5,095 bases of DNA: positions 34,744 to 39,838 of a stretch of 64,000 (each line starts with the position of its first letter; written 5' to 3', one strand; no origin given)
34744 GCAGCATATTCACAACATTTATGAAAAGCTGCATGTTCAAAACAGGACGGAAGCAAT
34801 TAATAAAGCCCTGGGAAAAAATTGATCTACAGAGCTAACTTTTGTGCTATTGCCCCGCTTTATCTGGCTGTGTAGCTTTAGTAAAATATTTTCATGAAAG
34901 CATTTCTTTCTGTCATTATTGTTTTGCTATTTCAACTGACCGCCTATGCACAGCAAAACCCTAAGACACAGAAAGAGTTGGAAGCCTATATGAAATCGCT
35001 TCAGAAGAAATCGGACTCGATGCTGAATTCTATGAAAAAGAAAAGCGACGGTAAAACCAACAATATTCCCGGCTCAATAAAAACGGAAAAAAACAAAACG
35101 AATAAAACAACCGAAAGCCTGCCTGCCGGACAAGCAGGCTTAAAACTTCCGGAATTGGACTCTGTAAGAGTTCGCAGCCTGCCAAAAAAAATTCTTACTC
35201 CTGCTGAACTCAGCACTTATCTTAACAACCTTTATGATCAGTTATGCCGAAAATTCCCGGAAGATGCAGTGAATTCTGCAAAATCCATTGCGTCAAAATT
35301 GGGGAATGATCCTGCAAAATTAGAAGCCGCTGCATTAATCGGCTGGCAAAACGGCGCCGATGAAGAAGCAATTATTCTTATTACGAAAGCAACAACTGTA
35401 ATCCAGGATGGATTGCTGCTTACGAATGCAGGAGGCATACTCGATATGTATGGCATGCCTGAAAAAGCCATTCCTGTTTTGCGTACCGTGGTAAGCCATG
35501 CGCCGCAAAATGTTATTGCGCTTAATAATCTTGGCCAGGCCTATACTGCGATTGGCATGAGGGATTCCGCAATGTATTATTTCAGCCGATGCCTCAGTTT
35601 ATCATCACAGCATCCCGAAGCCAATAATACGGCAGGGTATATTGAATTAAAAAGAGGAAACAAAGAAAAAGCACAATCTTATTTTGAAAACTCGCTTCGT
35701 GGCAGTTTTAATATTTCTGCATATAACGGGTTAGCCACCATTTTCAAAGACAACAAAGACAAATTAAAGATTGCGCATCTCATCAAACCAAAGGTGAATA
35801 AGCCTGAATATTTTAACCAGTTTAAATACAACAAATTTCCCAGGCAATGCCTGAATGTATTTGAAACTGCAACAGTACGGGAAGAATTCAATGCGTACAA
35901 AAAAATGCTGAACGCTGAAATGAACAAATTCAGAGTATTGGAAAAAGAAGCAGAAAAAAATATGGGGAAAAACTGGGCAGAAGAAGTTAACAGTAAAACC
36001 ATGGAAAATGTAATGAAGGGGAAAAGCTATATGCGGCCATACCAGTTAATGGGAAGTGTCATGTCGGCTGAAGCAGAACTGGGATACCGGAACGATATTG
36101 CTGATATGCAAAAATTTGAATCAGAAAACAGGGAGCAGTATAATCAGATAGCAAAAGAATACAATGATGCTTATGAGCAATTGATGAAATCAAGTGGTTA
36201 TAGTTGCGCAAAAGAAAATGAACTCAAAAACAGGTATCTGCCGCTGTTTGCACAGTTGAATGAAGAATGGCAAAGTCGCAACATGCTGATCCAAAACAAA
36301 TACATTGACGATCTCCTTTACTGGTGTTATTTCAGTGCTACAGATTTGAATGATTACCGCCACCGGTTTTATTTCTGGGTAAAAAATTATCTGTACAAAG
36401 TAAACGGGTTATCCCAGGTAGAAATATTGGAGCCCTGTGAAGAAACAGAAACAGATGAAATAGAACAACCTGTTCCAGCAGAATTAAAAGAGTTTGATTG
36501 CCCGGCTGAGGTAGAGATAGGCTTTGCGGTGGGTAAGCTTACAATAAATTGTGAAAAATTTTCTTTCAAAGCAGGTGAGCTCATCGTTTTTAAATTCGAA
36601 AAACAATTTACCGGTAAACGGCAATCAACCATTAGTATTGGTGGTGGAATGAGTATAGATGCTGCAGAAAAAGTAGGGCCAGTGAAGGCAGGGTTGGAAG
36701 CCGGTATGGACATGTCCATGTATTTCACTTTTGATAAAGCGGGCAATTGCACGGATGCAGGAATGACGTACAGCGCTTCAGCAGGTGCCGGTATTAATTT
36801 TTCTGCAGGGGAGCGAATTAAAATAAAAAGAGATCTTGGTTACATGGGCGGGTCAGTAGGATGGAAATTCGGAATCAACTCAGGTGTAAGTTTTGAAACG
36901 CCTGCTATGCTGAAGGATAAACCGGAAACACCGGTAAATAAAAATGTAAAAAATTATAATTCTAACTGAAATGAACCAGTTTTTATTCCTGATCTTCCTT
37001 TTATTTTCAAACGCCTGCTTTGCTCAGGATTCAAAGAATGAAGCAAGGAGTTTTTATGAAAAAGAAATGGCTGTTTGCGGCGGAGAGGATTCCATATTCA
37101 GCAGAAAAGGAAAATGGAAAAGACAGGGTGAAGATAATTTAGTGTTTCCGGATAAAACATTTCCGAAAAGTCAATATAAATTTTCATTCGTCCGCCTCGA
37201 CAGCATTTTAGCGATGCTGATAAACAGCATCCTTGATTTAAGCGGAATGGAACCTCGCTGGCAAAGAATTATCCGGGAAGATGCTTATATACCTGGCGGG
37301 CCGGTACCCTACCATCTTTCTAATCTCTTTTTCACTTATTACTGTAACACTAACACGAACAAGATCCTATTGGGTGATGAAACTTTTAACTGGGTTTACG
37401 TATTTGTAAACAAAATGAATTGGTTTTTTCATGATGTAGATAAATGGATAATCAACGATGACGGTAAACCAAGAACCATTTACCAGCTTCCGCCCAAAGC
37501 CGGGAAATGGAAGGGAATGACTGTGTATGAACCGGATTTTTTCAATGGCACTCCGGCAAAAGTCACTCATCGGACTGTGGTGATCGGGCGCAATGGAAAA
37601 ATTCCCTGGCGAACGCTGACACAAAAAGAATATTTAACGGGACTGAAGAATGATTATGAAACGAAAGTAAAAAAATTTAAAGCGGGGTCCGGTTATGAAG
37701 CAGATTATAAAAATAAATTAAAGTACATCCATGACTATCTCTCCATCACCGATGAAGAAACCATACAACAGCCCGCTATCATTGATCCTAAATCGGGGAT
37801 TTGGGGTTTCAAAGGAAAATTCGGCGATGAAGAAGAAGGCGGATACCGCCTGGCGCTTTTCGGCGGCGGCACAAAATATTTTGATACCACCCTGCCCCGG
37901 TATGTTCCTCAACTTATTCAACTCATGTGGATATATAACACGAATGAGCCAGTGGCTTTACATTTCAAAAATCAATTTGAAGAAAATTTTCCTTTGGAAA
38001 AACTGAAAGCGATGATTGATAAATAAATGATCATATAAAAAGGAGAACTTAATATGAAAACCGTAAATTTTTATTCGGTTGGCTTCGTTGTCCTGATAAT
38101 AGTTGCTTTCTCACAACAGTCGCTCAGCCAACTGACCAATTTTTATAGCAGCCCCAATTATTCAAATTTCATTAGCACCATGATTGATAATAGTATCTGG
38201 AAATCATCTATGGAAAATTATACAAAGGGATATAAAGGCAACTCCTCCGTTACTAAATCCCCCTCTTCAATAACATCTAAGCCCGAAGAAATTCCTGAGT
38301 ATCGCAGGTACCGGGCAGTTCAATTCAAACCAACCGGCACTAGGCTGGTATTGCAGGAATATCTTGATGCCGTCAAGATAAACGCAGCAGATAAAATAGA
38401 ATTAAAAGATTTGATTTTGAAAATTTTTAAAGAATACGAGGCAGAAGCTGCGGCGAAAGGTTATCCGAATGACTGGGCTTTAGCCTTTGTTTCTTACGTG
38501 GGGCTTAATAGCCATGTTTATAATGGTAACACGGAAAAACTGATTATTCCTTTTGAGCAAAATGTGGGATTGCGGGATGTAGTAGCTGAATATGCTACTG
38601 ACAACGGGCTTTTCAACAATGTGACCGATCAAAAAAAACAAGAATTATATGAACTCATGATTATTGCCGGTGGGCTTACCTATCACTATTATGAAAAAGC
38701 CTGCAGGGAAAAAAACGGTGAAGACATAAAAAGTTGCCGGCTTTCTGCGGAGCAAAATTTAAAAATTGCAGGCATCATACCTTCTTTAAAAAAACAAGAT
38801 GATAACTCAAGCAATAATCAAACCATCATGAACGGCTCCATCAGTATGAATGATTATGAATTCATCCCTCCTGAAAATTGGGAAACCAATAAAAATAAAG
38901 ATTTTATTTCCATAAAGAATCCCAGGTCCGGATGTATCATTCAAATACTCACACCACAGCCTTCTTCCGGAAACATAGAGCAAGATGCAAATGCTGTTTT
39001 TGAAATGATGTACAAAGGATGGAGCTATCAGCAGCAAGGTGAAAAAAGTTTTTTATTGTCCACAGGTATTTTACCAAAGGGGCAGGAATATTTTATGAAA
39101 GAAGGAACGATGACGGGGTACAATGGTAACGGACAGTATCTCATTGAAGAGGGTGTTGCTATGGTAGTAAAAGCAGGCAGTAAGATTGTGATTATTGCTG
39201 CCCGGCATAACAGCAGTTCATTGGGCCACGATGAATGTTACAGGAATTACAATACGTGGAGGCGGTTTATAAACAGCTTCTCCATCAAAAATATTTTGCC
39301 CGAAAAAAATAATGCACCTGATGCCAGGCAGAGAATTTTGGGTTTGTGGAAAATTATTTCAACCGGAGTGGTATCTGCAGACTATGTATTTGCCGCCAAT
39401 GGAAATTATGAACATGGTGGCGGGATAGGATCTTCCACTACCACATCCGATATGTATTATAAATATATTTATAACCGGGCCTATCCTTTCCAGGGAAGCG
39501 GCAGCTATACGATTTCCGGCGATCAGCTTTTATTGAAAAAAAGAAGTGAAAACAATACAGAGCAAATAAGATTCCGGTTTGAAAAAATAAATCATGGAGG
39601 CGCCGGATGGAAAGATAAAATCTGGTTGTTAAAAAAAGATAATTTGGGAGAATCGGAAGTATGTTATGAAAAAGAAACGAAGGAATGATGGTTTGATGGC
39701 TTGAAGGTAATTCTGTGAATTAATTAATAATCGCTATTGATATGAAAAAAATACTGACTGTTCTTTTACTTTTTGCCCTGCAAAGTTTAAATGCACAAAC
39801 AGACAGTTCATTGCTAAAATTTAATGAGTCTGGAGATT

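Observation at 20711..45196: Two diverged tandem cassettes of Y_Y_Y-type sensor kinase + LuxR regulator, each followed by a block of uncharacterised secreted proteins (candidate undescribed envelope/extracellular system)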

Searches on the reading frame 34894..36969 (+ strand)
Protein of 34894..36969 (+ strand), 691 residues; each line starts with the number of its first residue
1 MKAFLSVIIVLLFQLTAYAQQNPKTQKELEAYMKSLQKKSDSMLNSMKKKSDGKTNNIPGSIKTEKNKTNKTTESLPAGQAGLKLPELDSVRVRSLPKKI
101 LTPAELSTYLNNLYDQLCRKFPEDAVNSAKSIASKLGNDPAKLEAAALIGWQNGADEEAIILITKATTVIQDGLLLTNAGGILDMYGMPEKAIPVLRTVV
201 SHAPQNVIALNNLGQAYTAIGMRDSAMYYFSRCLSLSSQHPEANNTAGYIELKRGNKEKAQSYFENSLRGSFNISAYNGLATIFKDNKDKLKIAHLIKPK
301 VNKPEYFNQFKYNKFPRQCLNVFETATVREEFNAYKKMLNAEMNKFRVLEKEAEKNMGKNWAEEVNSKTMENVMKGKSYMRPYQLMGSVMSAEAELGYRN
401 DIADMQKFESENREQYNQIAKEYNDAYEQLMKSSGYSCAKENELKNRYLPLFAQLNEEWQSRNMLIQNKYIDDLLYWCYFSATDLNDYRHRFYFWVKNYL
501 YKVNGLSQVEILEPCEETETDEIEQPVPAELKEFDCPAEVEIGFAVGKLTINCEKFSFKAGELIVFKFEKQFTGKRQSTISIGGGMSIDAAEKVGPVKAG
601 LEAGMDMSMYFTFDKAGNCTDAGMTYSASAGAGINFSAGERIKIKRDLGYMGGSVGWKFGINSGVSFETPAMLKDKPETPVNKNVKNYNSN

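Call 5: search_protein_families(library=pfam, max_evalue=0.01, proteins=[window:34894-36969:+])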
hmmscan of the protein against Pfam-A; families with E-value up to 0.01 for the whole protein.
window:34894-36969:+ (691 aa): 10 families
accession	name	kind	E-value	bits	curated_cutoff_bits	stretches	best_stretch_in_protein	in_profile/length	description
PF07719.23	TPR_2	-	2.8e-08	33.7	27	0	209-239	3-33/34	Tetratricopeptide repeat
PF13181.12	TPR_8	-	5.4e-08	32.8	25.7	0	209-240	3-34/34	Tetratricopeptide repeat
PF00515.34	TPR_1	-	2.4e-07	30.7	27.8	1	208-238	2-32/34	Tetratricopeptide repeat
PF14559.12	TPR_19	-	1e-05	26.2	25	1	187-227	5-45/68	Tetratricopeptide repeat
PF25062.1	ARM_TT21_N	-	8.2e-05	22.9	40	1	213-297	106-191/222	Tetratricopeptide repeat protein 21 N-terminal ARM repeat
PF13431.12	TPR_17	-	0.00013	22.4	24.4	0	198-221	4-27/34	Tetratricopeptide repeat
PF13428.12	TPR_14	-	0.00019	22.3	23.5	0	182-216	10-44/44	Tetratricopeptide repeat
PF13424.12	TPR_12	-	0.00021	21.9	30.1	0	201-236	39-74/77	Tetratricopeptide repeat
PF13432.12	TPR_16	-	0.001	19.9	32.7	0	189-234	13-58/65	Tetratricopeptide repeat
PF13176.12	TPR_7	-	0.0031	17.9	27.9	0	209-237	1-29/36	Tetratricopeptide repeat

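Call 7: search_protein_families(library=ncbifam, max_evalue=0.01, proteins=[window:34894-36969:+])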
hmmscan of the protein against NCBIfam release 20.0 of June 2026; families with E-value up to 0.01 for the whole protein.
window:34894-36969:+ (691 aa): 8 families
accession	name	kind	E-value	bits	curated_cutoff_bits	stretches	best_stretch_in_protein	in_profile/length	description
TIGR02917.1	PEP_TPR_lipo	equivalog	2.1e-09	35.9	312.2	1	151-268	747-864/899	XrtA/PEP-CTERM system TPR-repeat protein PrsT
NF040959.1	MamA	equivalog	7.1e-07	28.9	200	1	186-266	50-130/204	magnetosome protein MamA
TIGR00540.1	TPR_hemY_coli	hypoth_equivalog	2e-05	23.5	142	1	99-266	216-384/385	heme biosynthesis-associated TPR protein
NF033920.0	C39_PA2778_fam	equivalog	0.0002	20.9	150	1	151-268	134-251/255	PA2778 family cysteine peptidase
TIGR02521.1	type_IV_pilW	equivalog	0.00021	20.9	154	1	190-266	48-124/234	type IV pilus biogenesis/stability protein PilW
NF040561.1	PrimPol_Msp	equivalog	0.00071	18.2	200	1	156-258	7-110/515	CRISPR-associated primase-polymerase type A1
TIGR02552.1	LcrH_SycD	equivalog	0.0022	17.7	104.8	1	205-271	50-116/136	SycD/LcrH family type III secretion system chaperone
NF033762.1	social_mot_Tgl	equivalog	0.0023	17.3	225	0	186-265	149-228/252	social motility TPR repeat lipoprotein Tgl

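Call 70: search_protein_families(library=padloc, max_evalue=0.001, proteins=[window:34894-36969:+])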
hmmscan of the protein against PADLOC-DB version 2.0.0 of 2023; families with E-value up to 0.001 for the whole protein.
window:34894-36969:+ (691 aa): 0 families

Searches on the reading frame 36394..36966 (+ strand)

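Call 36: search_protein_families(library=pfam, max_evalue=5, proteins=[window:36394-36966:+])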
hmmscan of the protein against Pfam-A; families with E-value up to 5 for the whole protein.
window:36394-36966:+ (191 aa): 1 family
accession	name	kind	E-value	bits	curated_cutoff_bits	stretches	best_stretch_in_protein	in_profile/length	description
PF20507.4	DUF6733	-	0.074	13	27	1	101-155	54-106/243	Family of unknown function (DUF6733)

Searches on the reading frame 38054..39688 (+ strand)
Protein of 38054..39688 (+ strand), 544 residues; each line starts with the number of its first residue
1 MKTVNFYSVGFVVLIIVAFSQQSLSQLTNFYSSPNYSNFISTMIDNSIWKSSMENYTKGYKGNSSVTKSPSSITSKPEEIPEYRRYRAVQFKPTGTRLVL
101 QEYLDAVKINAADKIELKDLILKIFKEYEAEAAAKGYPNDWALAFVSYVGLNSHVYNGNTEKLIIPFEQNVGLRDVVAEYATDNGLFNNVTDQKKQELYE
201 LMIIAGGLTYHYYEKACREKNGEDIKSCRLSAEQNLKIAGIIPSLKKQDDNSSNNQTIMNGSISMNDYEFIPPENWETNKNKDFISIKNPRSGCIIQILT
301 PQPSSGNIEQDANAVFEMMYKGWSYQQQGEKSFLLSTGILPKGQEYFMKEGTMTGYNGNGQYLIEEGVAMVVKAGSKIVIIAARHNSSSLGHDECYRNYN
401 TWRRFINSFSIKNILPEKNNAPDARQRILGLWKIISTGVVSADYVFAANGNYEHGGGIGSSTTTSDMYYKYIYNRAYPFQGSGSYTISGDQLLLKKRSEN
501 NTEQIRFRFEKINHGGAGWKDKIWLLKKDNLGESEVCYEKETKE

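Call 5: search_protein_families(library=pfam, max_evalue=0.01, proteins=[window:38054-39688:+])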
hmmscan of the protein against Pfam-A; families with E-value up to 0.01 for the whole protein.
window:38054-39688:+ (544 aa): 1 family
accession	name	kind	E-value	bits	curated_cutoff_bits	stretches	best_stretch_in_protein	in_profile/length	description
PF20388.3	DUF6683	-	1.3e-19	71.2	23.6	1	12-243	9-240/253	Family of unknown function (DUF6683)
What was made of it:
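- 38054..39688 (+): B5: DUF6683 protein (544 aa). Pfam E 1.3e-19 (call 5).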

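Call 7: search_protein_families(library=ncbifam, max_evalue=0.01, proteins=[window:38054-39688:+])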
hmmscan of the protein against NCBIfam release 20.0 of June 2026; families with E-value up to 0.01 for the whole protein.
window:38054-39688:+ (544 aa): 0 families

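Call 70: search_protein_families(library=padloc, max_evalue=0.001, proteins=[window:38054-39688:+])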
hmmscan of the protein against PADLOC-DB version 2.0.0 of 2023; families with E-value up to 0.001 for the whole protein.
window:38054-39688:+ (544 aa): 0 families
